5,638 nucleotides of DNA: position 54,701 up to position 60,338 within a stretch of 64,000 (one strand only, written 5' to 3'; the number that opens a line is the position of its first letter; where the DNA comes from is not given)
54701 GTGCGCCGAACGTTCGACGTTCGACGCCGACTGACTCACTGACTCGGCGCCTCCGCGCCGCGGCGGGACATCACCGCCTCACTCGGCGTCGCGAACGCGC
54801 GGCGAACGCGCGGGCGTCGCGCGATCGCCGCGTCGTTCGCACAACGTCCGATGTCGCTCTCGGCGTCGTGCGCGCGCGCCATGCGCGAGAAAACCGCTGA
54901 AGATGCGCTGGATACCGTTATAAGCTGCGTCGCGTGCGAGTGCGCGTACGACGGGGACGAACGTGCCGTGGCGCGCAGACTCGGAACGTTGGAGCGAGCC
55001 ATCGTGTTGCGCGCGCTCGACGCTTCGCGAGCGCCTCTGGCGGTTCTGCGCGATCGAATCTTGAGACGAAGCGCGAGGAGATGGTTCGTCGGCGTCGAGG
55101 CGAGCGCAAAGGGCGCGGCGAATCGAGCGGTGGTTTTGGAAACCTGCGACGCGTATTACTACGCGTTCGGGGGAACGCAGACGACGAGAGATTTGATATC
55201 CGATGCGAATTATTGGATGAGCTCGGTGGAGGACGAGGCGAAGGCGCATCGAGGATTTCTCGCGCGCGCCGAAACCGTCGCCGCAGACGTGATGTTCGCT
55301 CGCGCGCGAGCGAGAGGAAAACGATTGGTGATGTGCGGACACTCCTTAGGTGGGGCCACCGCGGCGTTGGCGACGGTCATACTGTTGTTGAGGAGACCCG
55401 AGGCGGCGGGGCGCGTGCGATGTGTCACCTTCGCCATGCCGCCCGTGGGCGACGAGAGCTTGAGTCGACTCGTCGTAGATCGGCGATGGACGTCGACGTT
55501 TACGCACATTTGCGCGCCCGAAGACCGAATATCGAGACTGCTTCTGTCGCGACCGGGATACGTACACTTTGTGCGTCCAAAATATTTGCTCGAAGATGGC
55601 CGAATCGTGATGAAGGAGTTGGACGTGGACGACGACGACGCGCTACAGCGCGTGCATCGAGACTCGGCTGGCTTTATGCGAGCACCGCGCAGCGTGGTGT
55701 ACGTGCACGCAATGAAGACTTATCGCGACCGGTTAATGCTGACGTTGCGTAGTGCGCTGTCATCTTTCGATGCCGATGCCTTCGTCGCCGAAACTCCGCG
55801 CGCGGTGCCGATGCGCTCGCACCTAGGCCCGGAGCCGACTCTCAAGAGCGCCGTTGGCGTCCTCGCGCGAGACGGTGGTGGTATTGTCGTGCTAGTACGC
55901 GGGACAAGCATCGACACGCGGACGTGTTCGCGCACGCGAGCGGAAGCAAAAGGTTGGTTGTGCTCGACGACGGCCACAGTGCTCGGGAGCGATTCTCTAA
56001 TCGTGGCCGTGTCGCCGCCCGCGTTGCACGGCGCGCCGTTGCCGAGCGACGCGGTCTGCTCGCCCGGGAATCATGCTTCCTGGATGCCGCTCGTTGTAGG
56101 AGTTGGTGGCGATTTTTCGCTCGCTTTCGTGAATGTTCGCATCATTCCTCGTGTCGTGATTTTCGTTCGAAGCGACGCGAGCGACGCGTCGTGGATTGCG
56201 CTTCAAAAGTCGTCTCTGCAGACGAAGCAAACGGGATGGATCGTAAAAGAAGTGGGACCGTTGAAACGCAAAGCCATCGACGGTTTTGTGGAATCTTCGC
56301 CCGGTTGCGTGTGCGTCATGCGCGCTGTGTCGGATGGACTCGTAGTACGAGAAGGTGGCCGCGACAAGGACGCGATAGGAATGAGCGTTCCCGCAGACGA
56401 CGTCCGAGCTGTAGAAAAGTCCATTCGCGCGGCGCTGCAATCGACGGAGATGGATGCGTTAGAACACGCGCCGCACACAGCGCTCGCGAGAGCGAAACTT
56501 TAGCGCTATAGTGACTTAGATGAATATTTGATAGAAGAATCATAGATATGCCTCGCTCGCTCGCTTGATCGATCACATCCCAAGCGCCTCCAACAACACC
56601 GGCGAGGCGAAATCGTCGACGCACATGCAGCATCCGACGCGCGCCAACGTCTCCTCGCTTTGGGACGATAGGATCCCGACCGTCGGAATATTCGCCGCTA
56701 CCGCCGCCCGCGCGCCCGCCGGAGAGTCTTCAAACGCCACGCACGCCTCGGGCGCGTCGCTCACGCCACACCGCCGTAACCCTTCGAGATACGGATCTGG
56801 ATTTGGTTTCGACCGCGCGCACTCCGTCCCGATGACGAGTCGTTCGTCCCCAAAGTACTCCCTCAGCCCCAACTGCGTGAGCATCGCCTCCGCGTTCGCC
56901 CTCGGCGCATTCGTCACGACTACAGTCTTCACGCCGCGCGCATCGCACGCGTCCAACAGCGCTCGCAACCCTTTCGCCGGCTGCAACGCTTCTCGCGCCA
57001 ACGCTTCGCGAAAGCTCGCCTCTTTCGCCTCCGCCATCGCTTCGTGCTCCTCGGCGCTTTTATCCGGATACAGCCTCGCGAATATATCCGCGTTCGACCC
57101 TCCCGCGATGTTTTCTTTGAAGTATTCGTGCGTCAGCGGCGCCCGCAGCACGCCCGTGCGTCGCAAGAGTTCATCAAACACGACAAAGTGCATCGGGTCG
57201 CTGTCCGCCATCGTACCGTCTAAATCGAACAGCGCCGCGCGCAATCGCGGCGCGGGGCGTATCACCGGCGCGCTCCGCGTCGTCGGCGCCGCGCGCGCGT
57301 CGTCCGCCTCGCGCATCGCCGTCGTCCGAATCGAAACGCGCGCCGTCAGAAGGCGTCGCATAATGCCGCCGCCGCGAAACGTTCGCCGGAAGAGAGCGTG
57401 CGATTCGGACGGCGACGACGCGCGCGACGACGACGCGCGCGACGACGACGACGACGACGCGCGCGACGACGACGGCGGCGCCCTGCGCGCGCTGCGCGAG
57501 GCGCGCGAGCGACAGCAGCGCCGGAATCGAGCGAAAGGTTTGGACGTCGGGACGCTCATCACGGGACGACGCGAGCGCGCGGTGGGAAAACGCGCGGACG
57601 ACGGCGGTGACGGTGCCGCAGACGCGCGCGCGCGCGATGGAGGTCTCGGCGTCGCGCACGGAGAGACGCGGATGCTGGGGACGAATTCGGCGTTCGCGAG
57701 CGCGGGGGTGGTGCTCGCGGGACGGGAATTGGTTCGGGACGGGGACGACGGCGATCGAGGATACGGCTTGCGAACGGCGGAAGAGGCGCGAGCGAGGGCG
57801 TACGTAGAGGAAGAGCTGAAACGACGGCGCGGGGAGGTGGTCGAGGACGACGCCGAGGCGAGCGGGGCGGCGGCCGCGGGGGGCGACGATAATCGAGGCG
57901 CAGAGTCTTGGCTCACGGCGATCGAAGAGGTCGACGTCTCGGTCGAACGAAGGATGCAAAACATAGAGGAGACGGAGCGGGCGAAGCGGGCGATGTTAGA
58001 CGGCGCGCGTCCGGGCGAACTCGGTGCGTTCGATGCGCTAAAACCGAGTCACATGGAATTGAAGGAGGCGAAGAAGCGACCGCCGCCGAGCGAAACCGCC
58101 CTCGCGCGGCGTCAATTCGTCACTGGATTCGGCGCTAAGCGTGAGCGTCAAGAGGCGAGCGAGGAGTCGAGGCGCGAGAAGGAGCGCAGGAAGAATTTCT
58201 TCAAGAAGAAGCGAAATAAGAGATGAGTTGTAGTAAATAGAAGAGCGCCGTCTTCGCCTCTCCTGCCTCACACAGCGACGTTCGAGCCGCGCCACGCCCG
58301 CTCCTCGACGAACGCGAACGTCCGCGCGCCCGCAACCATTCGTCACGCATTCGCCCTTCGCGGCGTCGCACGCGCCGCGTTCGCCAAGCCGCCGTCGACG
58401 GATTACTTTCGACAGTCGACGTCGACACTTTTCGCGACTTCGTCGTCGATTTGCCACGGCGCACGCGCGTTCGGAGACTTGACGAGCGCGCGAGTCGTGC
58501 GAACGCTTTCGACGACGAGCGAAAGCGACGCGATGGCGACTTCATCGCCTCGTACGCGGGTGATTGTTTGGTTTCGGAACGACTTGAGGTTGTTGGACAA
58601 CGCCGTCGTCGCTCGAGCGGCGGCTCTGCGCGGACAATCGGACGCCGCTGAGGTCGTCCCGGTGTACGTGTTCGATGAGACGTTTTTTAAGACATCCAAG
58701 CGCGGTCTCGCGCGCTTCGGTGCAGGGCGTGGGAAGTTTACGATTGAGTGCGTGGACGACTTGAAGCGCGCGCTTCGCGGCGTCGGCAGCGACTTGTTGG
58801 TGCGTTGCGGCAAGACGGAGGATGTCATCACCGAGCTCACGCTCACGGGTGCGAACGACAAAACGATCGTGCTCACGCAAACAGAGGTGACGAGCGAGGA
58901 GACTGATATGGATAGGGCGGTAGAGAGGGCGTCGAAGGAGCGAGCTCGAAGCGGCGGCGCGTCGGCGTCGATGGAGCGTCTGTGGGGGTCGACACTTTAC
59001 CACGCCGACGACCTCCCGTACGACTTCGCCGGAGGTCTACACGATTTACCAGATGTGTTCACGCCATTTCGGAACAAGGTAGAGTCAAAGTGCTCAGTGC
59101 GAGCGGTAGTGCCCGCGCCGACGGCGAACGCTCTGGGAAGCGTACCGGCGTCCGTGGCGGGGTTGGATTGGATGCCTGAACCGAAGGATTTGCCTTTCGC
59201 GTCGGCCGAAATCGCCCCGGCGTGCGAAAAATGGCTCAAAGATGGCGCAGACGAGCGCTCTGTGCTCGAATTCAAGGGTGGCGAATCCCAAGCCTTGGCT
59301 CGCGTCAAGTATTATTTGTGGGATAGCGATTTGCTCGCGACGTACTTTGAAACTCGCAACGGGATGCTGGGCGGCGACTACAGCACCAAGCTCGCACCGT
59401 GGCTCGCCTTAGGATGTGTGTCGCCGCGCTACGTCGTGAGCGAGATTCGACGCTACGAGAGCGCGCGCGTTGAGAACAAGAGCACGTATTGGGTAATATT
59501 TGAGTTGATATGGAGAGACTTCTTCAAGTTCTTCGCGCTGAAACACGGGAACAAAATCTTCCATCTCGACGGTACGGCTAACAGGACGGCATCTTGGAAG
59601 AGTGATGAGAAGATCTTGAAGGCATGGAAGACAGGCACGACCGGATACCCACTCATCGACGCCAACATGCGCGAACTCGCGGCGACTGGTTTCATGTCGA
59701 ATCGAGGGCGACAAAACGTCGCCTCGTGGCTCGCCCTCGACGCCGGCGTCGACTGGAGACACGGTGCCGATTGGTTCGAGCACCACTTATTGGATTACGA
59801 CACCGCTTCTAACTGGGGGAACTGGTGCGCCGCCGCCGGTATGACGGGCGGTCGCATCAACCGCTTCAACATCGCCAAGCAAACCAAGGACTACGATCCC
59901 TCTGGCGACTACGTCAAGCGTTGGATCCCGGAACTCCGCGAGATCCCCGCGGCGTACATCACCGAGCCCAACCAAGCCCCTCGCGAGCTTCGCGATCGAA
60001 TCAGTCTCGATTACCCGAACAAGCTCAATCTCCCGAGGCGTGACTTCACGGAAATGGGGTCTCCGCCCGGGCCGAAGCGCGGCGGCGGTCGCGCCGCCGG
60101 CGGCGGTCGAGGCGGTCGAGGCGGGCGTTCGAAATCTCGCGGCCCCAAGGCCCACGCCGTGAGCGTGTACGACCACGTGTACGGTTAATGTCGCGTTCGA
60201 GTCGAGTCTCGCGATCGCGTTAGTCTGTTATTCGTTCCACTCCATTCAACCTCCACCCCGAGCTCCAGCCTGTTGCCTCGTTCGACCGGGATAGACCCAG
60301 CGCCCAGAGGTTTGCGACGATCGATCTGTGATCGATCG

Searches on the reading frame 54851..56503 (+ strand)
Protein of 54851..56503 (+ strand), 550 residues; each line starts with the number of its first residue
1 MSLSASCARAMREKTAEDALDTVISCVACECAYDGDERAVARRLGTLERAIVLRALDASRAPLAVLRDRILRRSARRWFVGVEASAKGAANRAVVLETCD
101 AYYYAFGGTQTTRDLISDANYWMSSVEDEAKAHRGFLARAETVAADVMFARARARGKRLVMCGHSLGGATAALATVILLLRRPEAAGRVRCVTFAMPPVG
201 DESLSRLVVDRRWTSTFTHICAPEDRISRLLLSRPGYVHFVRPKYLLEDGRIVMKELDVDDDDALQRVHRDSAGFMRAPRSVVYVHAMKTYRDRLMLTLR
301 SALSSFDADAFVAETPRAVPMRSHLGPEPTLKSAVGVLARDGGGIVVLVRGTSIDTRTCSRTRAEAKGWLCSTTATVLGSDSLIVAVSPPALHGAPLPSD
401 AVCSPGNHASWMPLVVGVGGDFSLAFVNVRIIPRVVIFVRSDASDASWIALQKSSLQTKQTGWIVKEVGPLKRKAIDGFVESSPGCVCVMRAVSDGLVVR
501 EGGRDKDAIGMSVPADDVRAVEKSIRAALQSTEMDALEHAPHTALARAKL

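Call 3: search_protein_families(library=pfam, proteins=[window:54851-56503:+], max_evalue=1)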
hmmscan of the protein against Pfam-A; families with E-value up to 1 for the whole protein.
window:54851-56503:+ (550 aa): 4 families
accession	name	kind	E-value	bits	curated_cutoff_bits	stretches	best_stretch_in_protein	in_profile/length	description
PF01764.32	Lipase_3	-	4.8e-18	65.8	22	1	105-230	3-135/140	Lipase (class 3)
PF12146.15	Hydrolase_4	-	0.0031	17.3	27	1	133-184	48-99/239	Serine aminopeptidase, S33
PF00561.26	Abhydrolase_1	-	0.013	15.6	25.8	1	139-197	51-102/245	alpha/beta hydrolase fold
PF05057.20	DUF676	-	0.015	15.2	20.3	1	113-194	32-118/217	Putative serine esterase (DUF676)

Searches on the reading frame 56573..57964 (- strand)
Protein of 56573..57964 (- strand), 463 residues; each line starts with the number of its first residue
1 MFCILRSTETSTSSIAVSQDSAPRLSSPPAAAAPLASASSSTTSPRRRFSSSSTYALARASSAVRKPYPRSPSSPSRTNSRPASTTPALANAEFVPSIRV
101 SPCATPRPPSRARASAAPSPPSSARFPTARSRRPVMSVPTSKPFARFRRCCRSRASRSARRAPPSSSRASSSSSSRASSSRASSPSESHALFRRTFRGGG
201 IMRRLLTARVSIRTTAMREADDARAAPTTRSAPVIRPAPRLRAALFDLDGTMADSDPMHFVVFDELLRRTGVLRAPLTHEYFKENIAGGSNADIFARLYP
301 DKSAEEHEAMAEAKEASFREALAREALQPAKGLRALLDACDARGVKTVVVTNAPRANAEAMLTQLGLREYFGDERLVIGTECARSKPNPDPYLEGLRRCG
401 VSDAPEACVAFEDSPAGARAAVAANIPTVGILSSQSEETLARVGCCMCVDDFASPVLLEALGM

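Call 43: search_protein_families(library=pfam, proteins=[window:56573-57964:-], max_evalue=0.0001)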
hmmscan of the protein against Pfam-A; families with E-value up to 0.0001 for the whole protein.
window:56573-57964:- (463 aa): 3 families
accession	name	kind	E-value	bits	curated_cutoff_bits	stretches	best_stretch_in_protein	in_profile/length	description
PF00702.32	Hydrolase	-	4.1e-27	96.2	26.4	1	242-425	2-191/191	haloacid dehalogenase-like hydrolase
PF13419.12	HAD_2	-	1.1e-25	91.2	23.8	1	245-430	2-177/178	Haloacid dehalogenase-like hydrolase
PF12710.13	HAD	-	1.9e-14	54.9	27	1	244-384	1-152/189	haloacid dehalogenase-like hydrolase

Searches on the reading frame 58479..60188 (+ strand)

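Call 43: search_protein_families(library=pfam, proteins=[window:58479-60188:+], max_evalue=0.0001)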
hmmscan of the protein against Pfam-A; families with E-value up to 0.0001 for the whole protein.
window:58479-60188:+ (569 aa): 2 families
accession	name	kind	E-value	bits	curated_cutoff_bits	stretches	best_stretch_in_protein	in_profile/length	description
PF03441.19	FAD_binding_7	-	7.6e-53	179.4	27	1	341-515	3-186/203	FAD binding domain of DNA photolyase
PF00875.24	DNA_photolyase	-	3e-30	105.8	26.6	1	28-213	1-162/164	DNA photolyase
